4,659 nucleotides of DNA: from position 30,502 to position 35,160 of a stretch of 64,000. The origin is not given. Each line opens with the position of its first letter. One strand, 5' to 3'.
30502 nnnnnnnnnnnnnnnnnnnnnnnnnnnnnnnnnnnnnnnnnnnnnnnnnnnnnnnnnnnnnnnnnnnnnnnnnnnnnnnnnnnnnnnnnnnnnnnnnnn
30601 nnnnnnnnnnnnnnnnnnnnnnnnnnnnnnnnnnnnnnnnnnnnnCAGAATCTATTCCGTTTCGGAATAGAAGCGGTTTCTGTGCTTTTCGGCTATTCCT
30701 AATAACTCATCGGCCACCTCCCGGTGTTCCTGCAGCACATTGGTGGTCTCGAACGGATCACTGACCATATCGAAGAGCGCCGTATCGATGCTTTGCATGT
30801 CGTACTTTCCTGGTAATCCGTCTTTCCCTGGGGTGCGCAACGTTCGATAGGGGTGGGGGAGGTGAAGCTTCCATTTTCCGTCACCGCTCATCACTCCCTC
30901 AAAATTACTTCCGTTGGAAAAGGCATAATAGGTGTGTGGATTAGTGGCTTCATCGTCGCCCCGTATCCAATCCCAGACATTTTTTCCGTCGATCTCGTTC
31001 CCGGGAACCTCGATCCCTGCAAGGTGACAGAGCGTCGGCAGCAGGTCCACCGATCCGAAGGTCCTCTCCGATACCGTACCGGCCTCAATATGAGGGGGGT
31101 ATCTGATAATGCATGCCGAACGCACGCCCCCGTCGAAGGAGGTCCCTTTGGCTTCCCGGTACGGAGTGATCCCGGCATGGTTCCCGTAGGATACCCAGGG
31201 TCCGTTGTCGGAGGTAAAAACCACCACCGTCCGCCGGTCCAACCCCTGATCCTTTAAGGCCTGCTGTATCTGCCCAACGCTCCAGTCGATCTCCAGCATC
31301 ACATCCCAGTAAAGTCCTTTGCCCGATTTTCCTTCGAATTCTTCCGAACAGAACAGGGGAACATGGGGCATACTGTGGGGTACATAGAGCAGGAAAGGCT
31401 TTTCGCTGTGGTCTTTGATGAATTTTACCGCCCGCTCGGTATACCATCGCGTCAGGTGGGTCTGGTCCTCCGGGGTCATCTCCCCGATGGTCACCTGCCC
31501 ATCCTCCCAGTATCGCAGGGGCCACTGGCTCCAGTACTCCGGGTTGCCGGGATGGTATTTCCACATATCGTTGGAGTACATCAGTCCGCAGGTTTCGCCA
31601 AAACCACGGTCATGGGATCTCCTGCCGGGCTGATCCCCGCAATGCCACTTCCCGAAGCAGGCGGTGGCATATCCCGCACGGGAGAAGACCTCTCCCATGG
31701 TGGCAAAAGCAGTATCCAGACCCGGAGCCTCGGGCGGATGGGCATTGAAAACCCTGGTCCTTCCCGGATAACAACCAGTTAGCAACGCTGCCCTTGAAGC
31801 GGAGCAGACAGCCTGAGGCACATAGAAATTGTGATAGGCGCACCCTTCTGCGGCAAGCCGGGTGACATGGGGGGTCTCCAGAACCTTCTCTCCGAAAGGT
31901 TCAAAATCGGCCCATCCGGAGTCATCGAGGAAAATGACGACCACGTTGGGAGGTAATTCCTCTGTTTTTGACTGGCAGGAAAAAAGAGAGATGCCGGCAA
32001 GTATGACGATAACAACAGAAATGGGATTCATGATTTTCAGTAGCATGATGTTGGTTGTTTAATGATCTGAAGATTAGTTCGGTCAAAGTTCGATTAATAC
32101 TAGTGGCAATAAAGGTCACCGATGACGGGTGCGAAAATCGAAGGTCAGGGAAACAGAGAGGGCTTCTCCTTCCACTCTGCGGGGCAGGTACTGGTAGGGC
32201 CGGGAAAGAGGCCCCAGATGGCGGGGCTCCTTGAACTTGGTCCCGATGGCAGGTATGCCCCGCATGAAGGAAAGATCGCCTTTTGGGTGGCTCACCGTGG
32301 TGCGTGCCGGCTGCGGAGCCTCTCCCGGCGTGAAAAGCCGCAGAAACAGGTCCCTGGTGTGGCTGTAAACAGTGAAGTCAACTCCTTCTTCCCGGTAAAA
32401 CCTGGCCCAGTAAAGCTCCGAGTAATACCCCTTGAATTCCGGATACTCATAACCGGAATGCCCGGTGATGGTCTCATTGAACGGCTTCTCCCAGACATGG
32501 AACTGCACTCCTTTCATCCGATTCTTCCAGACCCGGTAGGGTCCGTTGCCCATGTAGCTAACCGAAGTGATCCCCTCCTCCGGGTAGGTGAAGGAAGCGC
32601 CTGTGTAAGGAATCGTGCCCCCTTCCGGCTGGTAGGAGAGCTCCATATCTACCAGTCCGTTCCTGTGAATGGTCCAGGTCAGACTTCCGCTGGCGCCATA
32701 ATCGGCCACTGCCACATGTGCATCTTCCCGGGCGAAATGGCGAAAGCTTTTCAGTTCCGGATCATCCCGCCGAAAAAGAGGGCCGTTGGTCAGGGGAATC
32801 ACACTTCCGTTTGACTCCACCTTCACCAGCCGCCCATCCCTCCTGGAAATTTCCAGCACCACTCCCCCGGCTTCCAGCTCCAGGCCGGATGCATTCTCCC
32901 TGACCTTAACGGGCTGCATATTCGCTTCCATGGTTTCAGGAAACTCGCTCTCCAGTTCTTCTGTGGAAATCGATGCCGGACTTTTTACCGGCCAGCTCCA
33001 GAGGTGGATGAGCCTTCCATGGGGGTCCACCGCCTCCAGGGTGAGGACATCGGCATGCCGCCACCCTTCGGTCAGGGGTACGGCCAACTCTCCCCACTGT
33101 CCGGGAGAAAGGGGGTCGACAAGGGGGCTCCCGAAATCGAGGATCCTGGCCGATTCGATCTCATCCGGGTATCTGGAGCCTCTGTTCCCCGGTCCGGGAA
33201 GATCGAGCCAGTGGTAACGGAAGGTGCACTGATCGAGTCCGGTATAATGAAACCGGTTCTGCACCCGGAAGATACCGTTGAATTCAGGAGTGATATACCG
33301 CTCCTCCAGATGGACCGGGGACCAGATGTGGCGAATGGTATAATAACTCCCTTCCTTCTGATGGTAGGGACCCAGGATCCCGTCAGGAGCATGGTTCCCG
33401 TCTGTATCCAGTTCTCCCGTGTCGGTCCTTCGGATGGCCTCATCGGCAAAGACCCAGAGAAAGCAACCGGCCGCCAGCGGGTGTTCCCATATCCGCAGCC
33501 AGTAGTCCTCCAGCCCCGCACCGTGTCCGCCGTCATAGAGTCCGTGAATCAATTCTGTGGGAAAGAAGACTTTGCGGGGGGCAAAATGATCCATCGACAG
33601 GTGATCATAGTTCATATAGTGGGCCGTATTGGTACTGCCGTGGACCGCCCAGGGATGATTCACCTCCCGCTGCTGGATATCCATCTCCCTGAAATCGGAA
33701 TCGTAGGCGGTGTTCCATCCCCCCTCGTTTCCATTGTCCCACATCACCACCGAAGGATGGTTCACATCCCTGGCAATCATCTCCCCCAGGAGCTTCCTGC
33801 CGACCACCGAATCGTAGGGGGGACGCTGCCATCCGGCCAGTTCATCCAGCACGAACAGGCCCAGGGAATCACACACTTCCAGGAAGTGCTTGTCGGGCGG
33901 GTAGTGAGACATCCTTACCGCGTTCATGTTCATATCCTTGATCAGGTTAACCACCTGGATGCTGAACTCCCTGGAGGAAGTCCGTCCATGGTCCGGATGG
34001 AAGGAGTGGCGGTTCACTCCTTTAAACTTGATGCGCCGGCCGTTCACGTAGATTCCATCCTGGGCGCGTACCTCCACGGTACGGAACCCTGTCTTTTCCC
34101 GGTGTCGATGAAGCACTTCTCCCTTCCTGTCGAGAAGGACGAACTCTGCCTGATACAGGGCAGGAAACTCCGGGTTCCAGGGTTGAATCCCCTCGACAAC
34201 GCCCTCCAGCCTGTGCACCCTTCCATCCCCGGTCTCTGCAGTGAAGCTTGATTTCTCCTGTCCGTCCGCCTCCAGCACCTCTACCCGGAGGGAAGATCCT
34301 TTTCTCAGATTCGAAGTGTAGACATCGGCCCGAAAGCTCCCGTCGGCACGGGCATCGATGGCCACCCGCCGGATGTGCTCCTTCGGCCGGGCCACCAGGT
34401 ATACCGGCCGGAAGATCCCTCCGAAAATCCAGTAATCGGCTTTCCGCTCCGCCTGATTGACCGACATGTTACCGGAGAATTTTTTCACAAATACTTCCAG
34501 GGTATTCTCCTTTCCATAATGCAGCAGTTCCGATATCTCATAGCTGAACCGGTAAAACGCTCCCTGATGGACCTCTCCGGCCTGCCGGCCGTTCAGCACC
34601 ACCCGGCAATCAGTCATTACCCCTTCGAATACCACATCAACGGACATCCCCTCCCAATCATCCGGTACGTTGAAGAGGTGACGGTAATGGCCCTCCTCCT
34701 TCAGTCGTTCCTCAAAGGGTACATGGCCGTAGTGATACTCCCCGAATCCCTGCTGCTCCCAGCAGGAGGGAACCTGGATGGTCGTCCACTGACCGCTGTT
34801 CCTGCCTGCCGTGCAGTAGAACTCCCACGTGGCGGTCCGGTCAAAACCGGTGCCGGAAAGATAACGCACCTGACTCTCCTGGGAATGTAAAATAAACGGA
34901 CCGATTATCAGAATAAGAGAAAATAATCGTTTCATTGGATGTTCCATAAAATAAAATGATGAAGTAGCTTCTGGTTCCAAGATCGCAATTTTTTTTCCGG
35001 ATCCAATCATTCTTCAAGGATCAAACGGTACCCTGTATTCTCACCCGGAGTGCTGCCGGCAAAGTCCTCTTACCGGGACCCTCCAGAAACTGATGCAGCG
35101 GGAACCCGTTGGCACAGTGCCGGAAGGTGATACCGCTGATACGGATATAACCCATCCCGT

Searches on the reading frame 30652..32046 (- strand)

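Call 72: search_protein_families(library=pfam, proteins=[window:30652-32046:-], max_evalue=0.00001)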
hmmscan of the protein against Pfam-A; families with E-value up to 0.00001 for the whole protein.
window:30652-32046:- (464 aa): 2 families
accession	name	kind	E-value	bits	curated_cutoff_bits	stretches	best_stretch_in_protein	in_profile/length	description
PF00884.28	Sulfatase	-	1.1e-51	176.4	25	1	33-345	1-301/301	Sulfatase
PF16347.10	SGSH_C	-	6.3e-08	33.4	29.3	1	304-378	12-86/154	N-sulphoglucosamine sulphohydrolase, C-terminal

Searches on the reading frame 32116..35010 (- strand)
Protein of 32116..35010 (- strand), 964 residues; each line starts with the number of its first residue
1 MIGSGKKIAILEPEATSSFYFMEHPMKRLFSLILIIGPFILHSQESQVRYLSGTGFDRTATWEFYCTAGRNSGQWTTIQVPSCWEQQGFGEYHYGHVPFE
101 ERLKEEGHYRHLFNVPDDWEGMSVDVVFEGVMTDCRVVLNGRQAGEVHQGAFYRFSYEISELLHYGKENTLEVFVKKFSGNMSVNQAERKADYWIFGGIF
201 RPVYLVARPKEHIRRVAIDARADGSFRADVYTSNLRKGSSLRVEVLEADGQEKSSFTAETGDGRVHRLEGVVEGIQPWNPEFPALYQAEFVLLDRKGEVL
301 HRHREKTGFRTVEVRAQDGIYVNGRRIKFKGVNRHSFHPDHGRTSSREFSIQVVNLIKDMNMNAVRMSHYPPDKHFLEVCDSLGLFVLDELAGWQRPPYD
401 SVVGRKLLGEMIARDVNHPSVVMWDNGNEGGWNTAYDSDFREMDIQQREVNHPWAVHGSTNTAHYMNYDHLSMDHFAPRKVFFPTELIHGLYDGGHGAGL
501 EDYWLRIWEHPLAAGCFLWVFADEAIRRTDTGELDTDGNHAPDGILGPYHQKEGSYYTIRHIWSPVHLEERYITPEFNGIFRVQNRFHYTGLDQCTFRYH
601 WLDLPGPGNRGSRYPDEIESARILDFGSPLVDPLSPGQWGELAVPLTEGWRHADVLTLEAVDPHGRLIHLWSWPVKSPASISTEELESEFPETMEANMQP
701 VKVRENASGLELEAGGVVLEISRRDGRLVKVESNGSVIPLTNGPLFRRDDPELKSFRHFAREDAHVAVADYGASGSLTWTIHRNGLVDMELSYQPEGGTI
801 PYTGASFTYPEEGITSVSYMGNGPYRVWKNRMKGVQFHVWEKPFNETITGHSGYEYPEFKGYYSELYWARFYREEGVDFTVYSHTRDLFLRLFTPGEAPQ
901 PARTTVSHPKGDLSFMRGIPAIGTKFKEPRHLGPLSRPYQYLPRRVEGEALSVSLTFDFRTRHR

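Call 33: search_protein_families(library=pfam, proteins=[window:32116-35010:-], max_evalue=0.01)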
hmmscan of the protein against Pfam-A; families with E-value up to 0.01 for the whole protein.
window:32116-35010:- (964 aa): 5 families
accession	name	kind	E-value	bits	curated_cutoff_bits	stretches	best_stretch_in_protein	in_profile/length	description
PF02836.23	Glyco_hydro_2_C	-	3.5e-30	105.6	21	2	313-391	2-79/302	Glycosyl hydrolases family 2, TIM barrel domain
PF02837.24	Glyco_hydro_2_N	-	1.3e-16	61.4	28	1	76-209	32-169/169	Glycosyl hydrolases family 2, sugar binding domain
PF00703.27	Glyco_hydro_2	-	2.9e-09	38.1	23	1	212-310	2-109/109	Glycosyl hydrolases family 2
PF02929.23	Bgal_small_N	-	4.3e-08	33.6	25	1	774-886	88-193/248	Beta galactosidase small chain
PF22666.2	Glyco_hydro_2_N2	-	8.5e-08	32.9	27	1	105-178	48-120/167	Glycosyl hydrolase 2 galactose-binding domain-like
